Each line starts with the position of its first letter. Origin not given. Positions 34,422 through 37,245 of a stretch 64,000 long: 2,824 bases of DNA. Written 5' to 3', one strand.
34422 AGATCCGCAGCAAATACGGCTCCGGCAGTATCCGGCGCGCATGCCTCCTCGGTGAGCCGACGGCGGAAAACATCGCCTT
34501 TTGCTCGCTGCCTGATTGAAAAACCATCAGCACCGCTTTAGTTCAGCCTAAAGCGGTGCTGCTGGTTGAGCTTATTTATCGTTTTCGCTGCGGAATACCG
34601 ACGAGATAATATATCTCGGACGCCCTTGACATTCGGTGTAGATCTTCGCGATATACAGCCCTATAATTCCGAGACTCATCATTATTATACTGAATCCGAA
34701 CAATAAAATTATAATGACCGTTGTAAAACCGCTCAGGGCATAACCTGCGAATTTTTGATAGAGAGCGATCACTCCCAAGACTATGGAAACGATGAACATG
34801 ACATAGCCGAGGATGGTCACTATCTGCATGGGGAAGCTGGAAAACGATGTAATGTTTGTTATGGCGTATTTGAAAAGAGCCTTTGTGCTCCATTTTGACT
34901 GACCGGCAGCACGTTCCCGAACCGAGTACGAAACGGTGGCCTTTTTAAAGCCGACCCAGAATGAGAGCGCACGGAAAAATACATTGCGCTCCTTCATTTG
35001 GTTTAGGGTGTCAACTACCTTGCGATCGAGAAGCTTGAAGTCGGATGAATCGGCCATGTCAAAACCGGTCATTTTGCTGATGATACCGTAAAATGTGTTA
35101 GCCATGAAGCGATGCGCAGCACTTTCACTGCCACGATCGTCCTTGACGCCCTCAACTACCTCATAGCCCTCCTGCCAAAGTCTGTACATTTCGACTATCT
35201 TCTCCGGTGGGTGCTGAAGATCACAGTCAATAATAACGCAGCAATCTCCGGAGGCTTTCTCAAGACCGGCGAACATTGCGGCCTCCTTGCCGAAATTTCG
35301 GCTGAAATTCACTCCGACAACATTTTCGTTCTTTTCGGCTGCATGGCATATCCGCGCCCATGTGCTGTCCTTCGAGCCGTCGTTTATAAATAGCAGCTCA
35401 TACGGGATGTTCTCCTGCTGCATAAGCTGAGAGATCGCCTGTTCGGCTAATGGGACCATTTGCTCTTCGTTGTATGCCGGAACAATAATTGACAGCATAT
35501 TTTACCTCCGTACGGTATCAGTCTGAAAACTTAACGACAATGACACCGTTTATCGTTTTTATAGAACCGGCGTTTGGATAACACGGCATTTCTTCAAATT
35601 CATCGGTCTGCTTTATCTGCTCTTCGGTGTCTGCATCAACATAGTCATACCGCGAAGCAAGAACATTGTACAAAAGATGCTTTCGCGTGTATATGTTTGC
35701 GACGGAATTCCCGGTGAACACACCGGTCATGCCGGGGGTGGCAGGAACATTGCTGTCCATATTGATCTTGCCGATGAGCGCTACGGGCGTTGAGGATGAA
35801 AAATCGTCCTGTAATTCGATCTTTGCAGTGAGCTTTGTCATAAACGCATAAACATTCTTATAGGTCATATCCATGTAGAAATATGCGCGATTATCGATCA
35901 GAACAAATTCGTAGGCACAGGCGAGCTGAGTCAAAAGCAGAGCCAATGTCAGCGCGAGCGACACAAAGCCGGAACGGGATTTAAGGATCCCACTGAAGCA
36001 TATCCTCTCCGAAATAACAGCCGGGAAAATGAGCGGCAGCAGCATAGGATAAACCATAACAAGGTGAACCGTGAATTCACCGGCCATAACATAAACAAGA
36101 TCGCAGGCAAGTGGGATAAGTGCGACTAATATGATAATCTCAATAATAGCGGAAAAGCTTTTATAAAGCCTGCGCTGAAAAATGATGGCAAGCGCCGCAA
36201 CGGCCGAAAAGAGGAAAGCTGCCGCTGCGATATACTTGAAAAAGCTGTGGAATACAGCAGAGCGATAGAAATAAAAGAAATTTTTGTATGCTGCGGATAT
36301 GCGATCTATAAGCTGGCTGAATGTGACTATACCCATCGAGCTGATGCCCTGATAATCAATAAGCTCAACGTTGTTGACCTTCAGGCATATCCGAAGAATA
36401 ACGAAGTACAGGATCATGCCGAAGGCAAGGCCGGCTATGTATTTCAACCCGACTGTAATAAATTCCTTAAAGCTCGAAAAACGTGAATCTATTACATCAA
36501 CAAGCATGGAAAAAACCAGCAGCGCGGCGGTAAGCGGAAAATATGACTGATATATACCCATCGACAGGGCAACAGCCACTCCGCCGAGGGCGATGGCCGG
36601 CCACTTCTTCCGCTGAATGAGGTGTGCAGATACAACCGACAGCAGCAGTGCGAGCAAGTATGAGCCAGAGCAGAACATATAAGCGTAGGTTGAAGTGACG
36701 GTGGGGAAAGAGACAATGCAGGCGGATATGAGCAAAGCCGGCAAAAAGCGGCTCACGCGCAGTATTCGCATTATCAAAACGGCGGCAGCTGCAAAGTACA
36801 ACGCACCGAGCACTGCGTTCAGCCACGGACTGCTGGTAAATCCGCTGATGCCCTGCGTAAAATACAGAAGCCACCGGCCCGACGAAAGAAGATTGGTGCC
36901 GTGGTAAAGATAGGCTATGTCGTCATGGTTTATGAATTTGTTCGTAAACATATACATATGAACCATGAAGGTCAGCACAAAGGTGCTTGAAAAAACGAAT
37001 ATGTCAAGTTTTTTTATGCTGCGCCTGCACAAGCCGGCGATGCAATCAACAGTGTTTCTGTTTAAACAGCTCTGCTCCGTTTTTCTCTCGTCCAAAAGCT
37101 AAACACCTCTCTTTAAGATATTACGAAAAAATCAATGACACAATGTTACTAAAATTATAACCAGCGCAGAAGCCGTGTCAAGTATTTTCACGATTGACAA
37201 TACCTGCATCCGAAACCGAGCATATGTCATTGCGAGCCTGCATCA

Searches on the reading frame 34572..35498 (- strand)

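Call 84: search_protein_families(library=pfam, proteins=[window:34572-35498:-], max_evalue=0.00001)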
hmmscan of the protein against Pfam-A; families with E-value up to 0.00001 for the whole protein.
window:34572-35498:- (308 aa): 2 families
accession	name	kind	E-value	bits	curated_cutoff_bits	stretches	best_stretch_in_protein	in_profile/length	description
PF00535.33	Glycos_transf_2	-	4.2e-25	89.1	23.3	1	3-131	1-127/168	Glycosyl transferase family 2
PF13641.12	Glyco_tranf_2_3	-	1.1e-06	29.3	27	1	2-120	3-124/230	Glycosyltransferase like family 2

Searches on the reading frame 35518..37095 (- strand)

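Call 84: search_protein_families(library=pfam, proteins=[window:35518-37095:-], max_evalue=0.00001)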
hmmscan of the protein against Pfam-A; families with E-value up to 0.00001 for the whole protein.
window:35518-37095:- (525 aa): 1 family
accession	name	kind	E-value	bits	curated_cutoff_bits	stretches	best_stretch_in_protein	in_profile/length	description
PF14264.12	Glucos_trans_II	-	3.6e-77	260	30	1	47-354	1-316/317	Glucosyl transferase GtrII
